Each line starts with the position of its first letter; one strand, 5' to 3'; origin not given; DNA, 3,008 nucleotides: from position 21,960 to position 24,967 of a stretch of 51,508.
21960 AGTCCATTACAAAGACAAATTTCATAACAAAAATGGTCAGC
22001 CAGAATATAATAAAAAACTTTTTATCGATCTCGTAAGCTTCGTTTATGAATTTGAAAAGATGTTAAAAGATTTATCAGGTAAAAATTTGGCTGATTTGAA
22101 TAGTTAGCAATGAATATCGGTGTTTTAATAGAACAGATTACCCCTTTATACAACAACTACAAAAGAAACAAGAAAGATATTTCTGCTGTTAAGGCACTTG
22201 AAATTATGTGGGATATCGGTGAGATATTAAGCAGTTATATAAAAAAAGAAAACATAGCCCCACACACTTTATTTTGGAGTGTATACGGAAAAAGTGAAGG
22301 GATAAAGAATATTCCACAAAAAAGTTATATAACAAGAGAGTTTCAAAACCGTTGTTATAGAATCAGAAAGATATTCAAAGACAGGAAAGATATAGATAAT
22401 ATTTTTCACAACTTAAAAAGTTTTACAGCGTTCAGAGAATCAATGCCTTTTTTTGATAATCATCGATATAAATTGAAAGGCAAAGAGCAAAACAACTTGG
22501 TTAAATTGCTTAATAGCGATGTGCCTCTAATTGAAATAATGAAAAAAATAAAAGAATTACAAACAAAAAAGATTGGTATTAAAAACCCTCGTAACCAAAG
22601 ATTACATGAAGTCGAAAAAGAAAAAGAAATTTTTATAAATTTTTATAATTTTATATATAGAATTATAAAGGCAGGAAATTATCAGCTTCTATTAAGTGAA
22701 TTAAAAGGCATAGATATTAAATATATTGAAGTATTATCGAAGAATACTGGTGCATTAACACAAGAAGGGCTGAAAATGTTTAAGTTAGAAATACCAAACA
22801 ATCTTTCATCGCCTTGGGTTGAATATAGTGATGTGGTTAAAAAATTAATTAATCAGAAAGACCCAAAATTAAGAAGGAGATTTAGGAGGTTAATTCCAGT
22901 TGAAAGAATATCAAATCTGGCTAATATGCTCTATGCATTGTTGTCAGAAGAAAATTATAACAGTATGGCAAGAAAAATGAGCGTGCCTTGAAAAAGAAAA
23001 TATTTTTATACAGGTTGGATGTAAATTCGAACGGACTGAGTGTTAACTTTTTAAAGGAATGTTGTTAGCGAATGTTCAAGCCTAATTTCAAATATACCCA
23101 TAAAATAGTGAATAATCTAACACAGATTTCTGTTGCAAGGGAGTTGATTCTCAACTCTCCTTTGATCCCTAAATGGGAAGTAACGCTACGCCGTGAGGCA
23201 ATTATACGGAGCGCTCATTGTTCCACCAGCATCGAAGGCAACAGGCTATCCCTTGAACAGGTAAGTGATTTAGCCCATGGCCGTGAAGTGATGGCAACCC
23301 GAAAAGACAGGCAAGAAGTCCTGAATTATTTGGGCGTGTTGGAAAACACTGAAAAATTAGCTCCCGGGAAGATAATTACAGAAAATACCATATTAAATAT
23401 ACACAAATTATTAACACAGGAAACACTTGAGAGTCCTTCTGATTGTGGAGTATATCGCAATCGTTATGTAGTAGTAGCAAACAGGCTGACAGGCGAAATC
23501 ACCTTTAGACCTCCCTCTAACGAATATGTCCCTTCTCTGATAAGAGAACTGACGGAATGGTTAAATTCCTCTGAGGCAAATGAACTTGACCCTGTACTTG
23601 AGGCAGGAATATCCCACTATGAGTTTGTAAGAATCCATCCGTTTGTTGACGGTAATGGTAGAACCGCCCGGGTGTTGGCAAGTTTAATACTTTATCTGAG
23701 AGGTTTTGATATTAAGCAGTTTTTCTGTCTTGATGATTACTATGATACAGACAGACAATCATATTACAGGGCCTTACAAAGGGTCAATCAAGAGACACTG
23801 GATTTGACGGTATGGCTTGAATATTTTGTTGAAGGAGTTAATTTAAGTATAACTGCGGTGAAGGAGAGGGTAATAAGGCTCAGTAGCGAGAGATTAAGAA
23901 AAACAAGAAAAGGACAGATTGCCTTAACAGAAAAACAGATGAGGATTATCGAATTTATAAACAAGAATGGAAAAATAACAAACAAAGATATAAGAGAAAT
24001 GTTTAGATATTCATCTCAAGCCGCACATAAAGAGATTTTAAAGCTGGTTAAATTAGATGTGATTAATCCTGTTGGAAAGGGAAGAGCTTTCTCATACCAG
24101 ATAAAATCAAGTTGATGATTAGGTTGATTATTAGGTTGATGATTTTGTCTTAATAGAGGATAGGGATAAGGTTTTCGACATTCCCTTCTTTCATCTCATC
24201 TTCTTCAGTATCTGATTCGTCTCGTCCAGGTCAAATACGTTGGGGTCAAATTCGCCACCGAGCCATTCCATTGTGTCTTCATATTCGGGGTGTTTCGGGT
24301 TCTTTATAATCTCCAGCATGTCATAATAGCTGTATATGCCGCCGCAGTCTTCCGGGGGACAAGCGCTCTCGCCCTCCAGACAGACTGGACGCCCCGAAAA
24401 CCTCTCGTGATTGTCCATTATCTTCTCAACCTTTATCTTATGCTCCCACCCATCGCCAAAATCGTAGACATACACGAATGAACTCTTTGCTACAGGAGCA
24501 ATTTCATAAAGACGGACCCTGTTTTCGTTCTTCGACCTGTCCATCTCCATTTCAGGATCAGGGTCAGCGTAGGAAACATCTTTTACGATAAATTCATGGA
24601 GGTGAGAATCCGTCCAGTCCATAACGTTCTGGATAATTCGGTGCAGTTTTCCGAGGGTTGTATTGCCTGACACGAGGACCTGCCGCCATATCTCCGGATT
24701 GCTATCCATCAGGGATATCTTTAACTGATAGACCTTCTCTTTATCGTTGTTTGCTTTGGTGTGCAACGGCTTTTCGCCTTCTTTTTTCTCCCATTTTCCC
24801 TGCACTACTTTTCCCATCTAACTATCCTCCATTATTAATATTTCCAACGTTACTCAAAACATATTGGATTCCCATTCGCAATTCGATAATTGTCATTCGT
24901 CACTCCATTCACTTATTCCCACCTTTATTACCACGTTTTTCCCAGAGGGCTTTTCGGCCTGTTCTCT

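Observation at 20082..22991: AT-rich three-gene cassette built around a MORC/GHKL-type ATPase: candidate undescribed conflict/defence system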

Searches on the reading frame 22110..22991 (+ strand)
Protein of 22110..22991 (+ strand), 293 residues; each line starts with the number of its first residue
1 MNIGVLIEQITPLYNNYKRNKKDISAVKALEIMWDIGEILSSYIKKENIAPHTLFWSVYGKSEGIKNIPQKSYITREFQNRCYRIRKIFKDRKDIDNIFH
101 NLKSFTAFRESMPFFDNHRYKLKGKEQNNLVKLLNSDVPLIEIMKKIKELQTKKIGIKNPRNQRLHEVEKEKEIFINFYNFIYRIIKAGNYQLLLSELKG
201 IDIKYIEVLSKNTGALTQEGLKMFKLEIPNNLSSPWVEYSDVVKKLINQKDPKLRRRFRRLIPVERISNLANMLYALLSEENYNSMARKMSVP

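Call 4: search_protein_families(library=pfam, proteins=[window:22110-22991:+], max_evalue=1)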
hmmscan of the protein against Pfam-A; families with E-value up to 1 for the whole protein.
window:22110-22991:+ (293 aa): 2 families
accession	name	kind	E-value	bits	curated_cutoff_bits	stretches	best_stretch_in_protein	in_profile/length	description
PF00312.27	Ribosomal_S15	-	0.025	15.2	31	1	3-49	22-68/81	Ribosomal protein S15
PF03909.22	BSD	-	0.082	13.4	24.6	1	240-264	10-34/58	BSD domain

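Call 5: search_protein_families(library=padloc, proteins=[window:22110-22991:+], max_evalue=1)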
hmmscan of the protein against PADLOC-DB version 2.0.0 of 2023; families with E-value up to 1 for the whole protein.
window:22110-22991:+ (293 aa): 0 families

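Call 6: search_protein_families(library=ncbifam, proteins=[window:22110-22991:+], max_evalue=1)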
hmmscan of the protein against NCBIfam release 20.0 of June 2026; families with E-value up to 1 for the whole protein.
window:22110-22991:+ (293 aa): 1 family
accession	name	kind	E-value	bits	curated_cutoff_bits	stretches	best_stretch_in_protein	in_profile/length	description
TIGR00952.1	S15_bact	equivalog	0.032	14.5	63.65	1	3-50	26-73/86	30S ribosomal protein S15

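Call 7: search_protein_families(library=phrogs, proteins=[window:22110-22991:+], max_evalue=1)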
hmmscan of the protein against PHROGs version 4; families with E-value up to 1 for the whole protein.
window:22110-22991:+ (293 aa): 2 families
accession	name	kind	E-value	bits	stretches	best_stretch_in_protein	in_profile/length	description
phrog_16159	-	unknown function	0.017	16.3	1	25-56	41-72/93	-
phrog_32662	-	unknown function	0.21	12.9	1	213-259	15-60/69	-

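Call 14: find_homologous_proteins(query=window:22110-22991:+)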
Query window:22110-22991:+ (293 aa): 311 proteins with E <= 0.001 among 1533 candidates; the best 120 are listed.
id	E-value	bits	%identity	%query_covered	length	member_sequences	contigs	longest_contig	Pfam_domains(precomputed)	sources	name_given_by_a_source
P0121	3.2e-118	412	63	99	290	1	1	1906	-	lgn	-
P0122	1.1e-116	407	63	99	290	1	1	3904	-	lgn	-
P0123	1.2e-114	400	63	99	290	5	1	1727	-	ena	-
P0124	2.0e-114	400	63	98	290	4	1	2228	-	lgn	-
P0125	3.3e-114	399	61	99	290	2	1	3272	-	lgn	-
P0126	1.5e-113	397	61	99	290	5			-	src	-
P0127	6.8e-113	395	60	99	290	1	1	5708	-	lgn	-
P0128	7.1e-113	395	62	99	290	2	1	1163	-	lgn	-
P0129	2.3e-112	393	61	99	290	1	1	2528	-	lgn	-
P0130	2.3e-110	386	60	99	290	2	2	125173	-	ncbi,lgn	ncbi:MAG: hypothetical protein ACOYU2_08100 [Nitrospirota bacterium]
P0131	2.9e-110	386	62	99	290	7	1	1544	-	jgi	-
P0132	4.1e-110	386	60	99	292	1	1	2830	-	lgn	-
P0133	5.0e-110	385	61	99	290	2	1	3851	-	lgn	-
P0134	5.6e-110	385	60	99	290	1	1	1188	-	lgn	-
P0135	1.6e-109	384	62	99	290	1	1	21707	-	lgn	-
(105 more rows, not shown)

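Call 30: predict_structure(alignment_id=A3)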
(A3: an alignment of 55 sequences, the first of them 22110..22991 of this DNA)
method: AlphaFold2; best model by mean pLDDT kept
length: 293 residues; sequences in the alignment: 55
mean_pLDDT: 89.5   pTM: 0.56
mean pLDDT of the five models: 89.5, 89.0, 88.1, 87.8, 87.0
residues with pLDDT >= 90: 212; 70-90: 58; 50-70: 12; < 50: 11
segments of 3 or more residues with pLDDT < 50: 62-71
pLDDT, mean of each block of 10 residues (from residue 1): 83 91 94 97 93 79 42 79 96 95 94 94 96 96 95 74 79 98 93 89 96 92 93 95 94 91 96 97 92 62
secondary structure, 60 per line:
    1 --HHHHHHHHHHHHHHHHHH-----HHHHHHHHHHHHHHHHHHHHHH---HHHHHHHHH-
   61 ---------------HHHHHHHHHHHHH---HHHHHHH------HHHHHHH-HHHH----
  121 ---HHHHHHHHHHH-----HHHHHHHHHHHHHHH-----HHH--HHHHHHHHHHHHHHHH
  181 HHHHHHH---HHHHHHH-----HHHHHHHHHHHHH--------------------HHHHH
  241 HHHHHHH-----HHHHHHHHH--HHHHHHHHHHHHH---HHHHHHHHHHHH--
elements in order: H3-20 H26-47 H51-59 H76-88 H92-98 H105-111 H113-116 H124-134 H140-154 H165-187 H191-197 H203-215 H236-247 H253-261 H264-276 H280-291

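Call 34: fold_search(model_id=the predicted structure, library=pdb)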
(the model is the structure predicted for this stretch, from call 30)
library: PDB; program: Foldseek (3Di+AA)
matches with E <= 10: 83; with E <= 0.001: 0
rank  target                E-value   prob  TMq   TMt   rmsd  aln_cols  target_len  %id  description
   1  9lqu_A                1.1e+00  0.06  0.12  0.13  25.3       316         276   10  Cryo-EM structure of the JN241-9-bound state 1a of APLNR homodimer (released 2026-02-04)
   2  3l0i_A                1.5e+00  0.06  0.14  0.14  18.1       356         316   10  Complex structure of SidM/DrrA with the wild type Rab1 (released 2009-12-22)
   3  9fqr_A0               1.9e+00  0.03  0.11  0.09  36.1       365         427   13  96-nm repeat of axonemal doublet microtubules from bovine sperm (released 2025-03-26)
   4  9lqw_A                2.4e+00  0.04  0.13  0.13  24.6       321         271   10  Cryo-EM structure of the JN241-9-bound state 1b of APLNR homodimer (released 2026-02-04)
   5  8q7n_L                2.5e+00  0.04  0.12  0.10  23.5       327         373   10  cryo-EM structure of the human spliceosomal B complex protomer (tri-snRNP core region) (released 2024-01-24)
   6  6cp8_C                2.8e+00  0.08  0.12  0.19  16.2       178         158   11  Contact-dependent growth inhibition toxin-immunity protein complex from from E. coli 3006 (released 2019-03-13)
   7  9lqx_A                2.9e+00  0.03  0.13  0.13  24.6       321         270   10  Cryo-EM structure of the JN241-9-bound state 1c of APLNR homodimer (released 2026-02-04)
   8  6nf4_A                3.1e+00  0.02  0.11  0.09  23.6       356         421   12  Structure of zebrafish Otop1 in nanodiscs (released 2019-06-05)
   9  8otz_Ct               3.3e+00  0.02  0.12  0.10  35.9       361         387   13  48-nm repeat of the native axonemal doublet microtubule from bovine sperm (released 2023-11-22)
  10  6hiw_DC               3.5e+00  0.06  0.17  0.08  18.9       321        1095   11  Cryo-EM structure of the Trypanosoma brucei mitochondrial ribosome - This entry contains the complete small mitoribos (released 2018-09-26)
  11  7wkd_R                3.6e+00  0.05  0.15  0.16  26.8       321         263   12  TRH-TRHR G protein complex (released 2022-06-15)
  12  5h11                  3.8e+00  0.05  0.17  0.12  25.5       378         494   10  Crystal structure of Zebrafish Sec10 (released 2017-02-01)
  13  7e8e_A                4.0e+00  0.03  0.13  0.10  23.8       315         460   11  CryoEM structure of human Kv4.2-DPP6S-KChIP1 complex, transmembrane and intracellular region (released 2021-10-13)
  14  9g8u_B                4.2e+00  0.04  0.15  0.15  19.3       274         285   13  Structure of the LipA:LipB complex from Acinetobacter baumannii (released 2025-02-19)
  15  8wjh                  4.3e+00  0.03  0.14  0.10  22.9       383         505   10  Cryo-EM structure of OAT4 (released 2024-08-28)
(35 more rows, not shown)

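Call 40: fold_search(model_id=the predicted structure, library=viral)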
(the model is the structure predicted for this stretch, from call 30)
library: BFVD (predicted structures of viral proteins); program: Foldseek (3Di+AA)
matches with E <= 10: 74; with E <= 0.001: 0
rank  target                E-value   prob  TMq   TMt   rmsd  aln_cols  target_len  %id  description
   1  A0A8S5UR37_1          3.9e-01  0.13  0.14  0.04  23.6       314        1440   14  Uncharacterized protein [Podoviridae sp. ctQyH19]
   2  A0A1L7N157            4.6e-01  0.09  0.14  0.10  26.7       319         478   15  Uncharacterized protein [Ralstonia phage RP12]
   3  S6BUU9                9.2e-01  0.07  0.13  0.10  24.8       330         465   11  Putative tail lysin [Bacillus phage phiNIT1]
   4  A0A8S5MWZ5            9.2e-01  0.03  0.09  0.04  38.0       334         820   12  ATPase [Myoviridae sp. ct3wi9]
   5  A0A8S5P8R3            9.6e-01  0.09  0.17  0.15  24.5       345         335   11  Minor tail protein (Fragment) [Siphoviridae sp. ctrvp54]
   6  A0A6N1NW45            1.2e+00  0.08  0.17  0.13  18.4       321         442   16  Uncharacterized protein [Tupanvirus soda lake]
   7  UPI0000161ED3         1.4e+00  0.20  0.17  0.21  13.4       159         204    9  (no name look-up for this kind of identifier)
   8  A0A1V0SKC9            1.5e+00  0.07  0.17  0.14  19.2       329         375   12  Uncharacterized protein [Klosneuvirus KNV1]
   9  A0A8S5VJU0            1.7e+00  0.08  0.15  0.18  18.1       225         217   13  (no name in the UniProt tables at hand)
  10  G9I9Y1                2.0e+00  0.07  0.12  0.14  17.6       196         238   15  (no name in the UniProt tables at hand)
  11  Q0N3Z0                2.1e+00  0.12  0.14  0.22  12.4       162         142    9  Ld135-like protein [Clanis bilineata nucleopolyhedrovirus]
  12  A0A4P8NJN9            2.2e+00  0.03  0.11  0.08  24.1       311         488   14  (no name in the UniProt tables at hand)
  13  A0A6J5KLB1            2.4e+00  0.04  0.15  0.08  24.2       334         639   13  Uncharacterized protein [uncultured Caudovirales phage]
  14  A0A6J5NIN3            3.1e+00  0.06  0.14  0.06  18.3       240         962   11  Uncharacterized protein [uncultured Caudovirales phage]
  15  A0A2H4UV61            3.1e+00  0.04  0.14  0.07  24.1       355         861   10  Uncharacterized protein [Bodo saltans virus]
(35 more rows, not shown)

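Call 49: search_solved_structures(query=A3, max_evalue=10, show_alignments=1)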
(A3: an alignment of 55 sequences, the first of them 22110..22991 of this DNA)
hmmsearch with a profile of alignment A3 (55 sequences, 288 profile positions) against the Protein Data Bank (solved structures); distinct sequences matched with E-value up to 10: 7.
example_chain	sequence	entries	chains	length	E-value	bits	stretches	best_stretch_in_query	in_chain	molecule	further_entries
4gkj_T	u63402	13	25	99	0.66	12.5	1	196-261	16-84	30S ribosomal protein S20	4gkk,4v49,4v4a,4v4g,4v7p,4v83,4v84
6fkr_1t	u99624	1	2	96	0.79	12.2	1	196-261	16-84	30S ribosomal protein S20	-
2e5l_T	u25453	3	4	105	0.82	12.2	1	195-261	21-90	30S ribosomal protein S20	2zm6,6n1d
1fjg_T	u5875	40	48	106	0.84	12.1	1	195-261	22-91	30S RIBOSOMAL PROTEIN S20 | RIBOSOMAL PROTEIN S20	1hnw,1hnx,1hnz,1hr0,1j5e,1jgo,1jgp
4jv5_T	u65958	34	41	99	0.85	12.1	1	196-261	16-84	30S ribosomal protein 20 | 30S ribosomal protein S20 | RIBOSOMAL PROTEIN S20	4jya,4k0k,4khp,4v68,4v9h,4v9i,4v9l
4zer_1t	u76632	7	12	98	0.89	12.1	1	195-261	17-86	30S ribosomal protein S20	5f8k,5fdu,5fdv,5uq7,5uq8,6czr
5iwa_T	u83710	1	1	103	1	11.9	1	195-261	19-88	30S ribosomal protein S20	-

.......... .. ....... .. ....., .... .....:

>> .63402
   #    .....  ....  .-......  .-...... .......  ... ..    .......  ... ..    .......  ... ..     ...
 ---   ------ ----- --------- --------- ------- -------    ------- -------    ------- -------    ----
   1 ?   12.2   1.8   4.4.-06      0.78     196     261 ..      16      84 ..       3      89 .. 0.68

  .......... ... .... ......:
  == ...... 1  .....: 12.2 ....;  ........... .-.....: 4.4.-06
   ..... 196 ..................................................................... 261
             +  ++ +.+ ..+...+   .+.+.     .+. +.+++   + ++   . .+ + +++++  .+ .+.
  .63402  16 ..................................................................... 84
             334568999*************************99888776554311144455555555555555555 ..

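Call 59: search_protein_representatives(alignment_id=A3)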
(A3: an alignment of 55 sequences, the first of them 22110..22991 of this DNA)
Query: 55 sequences, 288 profile positions. Proteins with E-value up to 0.001 (for the whole library): 169; up to 1e-10: 121; up to 1e-30: 62. The best 150 are listed.
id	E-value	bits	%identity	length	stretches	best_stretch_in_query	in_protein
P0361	1.6e-115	401.8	-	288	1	1-287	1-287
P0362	3.3e-113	394.2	-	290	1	2-287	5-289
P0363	6.6e-109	380.1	-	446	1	1-281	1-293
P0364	9.4e-101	353.3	-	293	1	6-286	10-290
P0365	2.4e-98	345.4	-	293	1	1-285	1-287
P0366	2.8e-95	335.4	-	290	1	3-285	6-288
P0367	8.6e-93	327.2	-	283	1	3-280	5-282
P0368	5.6e-92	324.5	-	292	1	1-287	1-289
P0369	5.3e-89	314.8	-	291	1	4-287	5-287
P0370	4.6e-88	311.7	-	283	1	1-278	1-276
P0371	4.9e-87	308.3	-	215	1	2-210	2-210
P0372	2.2e-84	299.6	-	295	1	1-278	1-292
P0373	7.8e-82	291.3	-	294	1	3-286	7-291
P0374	5.4e-81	288.5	-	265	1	33-287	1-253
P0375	4.0e-80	285.6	-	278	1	1-279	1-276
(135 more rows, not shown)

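Call 97: search_dna_similar(query=window:22110-22991:+, collection=plasmids, mode=protein, max_rows=10)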
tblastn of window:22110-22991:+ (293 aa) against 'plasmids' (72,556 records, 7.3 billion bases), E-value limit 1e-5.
No match.

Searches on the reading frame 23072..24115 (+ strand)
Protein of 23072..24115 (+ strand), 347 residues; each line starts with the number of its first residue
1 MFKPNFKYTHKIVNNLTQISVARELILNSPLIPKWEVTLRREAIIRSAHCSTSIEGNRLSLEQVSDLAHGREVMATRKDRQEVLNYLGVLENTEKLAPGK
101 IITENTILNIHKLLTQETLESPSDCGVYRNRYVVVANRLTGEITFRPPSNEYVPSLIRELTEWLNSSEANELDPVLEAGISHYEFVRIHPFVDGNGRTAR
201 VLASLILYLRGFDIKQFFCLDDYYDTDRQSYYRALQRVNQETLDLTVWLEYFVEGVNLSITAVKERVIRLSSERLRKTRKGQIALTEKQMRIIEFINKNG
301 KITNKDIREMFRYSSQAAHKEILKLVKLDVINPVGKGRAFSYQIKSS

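Call 4: search_protein_families(library=pfam, proteins=[window:23072-24115:+], max_evalue=1)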
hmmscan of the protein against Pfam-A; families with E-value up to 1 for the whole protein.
window:23072-24115:+ (347 aa): 8 families
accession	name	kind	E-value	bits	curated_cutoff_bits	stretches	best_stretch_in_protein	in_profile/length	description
PF02661.23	Fic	-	1.5e-21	77.4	24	1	102-207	2-93/93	Fic/DOC family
PF13412.12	HTH_24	-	7.9e-06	25.8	21.9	1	286-331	2-47/48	Winged helix-turn-helix DNA-binding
PF13784.11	Fic_N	-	0.0021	18.5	26.7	1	39-88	27-75/82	Fic/DOC family N-terminal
PF12802.13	MarR_2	-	0.0023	18.5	27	1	285-330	3-49/61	MarR family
PF24971.1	SAMD1_SHD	-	0.087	13.3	27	0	274-291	47-64/78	SAMD1 small helical domain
PF04492.19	Phage_rep_O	-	0.1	13.5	28.7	1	296-338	44-86/95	Bacteriophage replication protein O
PF22168.2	DIP2311-like_C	-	0.12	13.1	27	1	299-344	17-62/63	Transcriptional regulator DIP2311-like, C-terminal domain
PF13404.12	HTH_AsnC-type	-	0.12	12.6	27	0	256-270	27-41/42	AsnC-type helix-turn-helix domain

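Call 5: search_protein_families(library=padloc, proteins=[window:23072-24115:+], max_evalue=1)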
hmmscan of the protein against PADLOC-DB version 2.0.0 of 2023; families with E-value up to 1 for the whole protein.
window:23072-24115:+ (347 aa): 13 families
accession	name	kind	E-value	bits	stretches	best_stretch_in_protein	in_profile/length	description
PDLC03963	SoFic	-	9.9e-58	194.2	1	29-342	43-351/361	-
PDLC04836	PDC-S04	-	5.8e-19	66.2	1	45-246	27-220/244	-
PDLC04840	PDC-S04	-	3.1e-18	64.3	1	42-204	10-171/227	-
PDLC04966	PDC-S24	-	4.4e-17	60.1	1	128-251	255-381/497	-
PDLC04837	PDC-S04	-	1.5e-14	51.9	1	51-203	33-179/234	-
PDLC04839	PDC-S04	-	1.6e-12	45.5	1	145-240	92-188/205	-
PDLC04838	PDC-S04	-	1.1e-05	23.4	1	183-215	138-170/209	-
PDLC04842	PDC-S04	-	0.0001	20.1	1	184-250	107-167/202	-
PDLC01879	CARF3--CARF_TM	-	0.00029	18.5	1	257-345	140-210/222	-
PDLC01866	CARF3--CARF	-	0.00042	18.4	1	262-333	118-185/207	-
PDLC05078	PDC-S72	-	0.00051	17.2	2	270-343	299-372/377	-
PDLC04841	PDC-S04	-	0.00064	17.4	1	184-246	205-261/292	-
PDLC01875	CARF3--CARF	-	0.0046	14.8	1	284-344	143-203/219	-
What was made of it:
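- On SoFic (for the neighbouring gene 23072-24115): Pfam Fic 1.5e-21 plus HTH_24 (calls 4, 5).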

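Call 6: search_protein_families(library=ncbifam, proteins=[window:23072-24115:+], max_evalue=1)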
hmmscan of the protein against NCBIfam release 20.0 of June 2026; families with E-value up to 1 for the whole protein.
window:23072-24115:+ (347 aa): 7 families
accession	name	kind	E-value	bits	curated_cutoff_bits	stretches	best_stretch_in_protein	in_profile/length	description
NF046030.1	ProtAdlyltaseSoFic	equivalog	2.8e-24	85.8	550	1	61-338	73-342/361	protein adenylyltransferase Fic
NF041381.1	XopAC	subfamily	4.4e-08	32.2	450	1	98-201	300-405/451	XopAC/AvrAC family type III secretion system effector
TIGR02613.1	mob_myst_B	hypoth_equivalog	1.3e-06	28.5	124.4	1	181-250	115-183/186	mobile mystery protein B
TIGR01550.1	DOC_P1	subfamily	5.8e-05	23.2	38.65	1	183-216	60-93/122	type II toxin-antitoxin system death-on-curing family toxin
NF046029.1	ProtAdlyltaseNmFic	equivalog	0.00018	21.3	230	1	184-250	92-152/177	protein adenylyltransferase Fic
TIGR01884.1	cas_HTH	subfamily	0.029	13.7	60.2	1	255-340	113-196/202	CRISPR-associated CARF protein Csa3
NF038251.1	AdcR_fam_Zn_TF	equivalog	0.094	12.9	175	1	280-334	29-82/143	zinc-dependent MarR family transcriptional regulator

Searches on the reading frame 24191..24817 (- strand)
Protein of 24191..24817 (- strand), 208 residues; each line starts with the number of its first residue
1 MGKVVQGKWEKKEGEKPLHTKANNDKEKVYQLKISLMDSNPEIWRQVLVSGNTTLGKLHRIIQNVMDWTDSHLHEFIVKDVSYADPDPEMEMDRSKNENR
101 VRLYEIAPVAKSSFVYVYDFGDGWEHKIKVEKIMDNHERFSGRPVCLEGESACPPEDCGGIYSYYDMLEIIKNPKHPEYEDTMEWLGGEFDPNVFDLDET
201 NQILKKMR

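Call 4: search_protein_families(library=pfam, proteins=[window:24191-24817:-], max_evalue=1)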
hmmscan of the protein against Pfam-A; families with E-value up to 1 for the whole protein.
window:24191-24817:- (208 aa): 1 family
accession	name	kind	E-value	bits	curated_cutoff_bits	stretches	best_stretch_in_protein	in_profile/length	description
PF07929.16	PRiA4_ORF3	-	1.3e-67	227.3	26.6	1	28-199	1-173/173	Plasmid pRiA4b ORF-3-like protein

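Call 5: search_protein_families(library=padloc, proteins=[window:24191-24817:-], max_evalue=1)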
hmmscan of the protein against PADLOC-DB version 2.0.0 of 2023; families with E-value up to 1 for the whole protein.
window:24191-24817:- (208 aa): 0 families

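Call 6: search_protein_families(library=ncbifam, proteins=[window:24191-24817:-], max_evalue=1)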
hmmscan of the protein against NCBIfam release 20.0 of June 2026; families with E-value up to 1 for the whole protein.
window:24191-24817:- (208 aa): 0 families
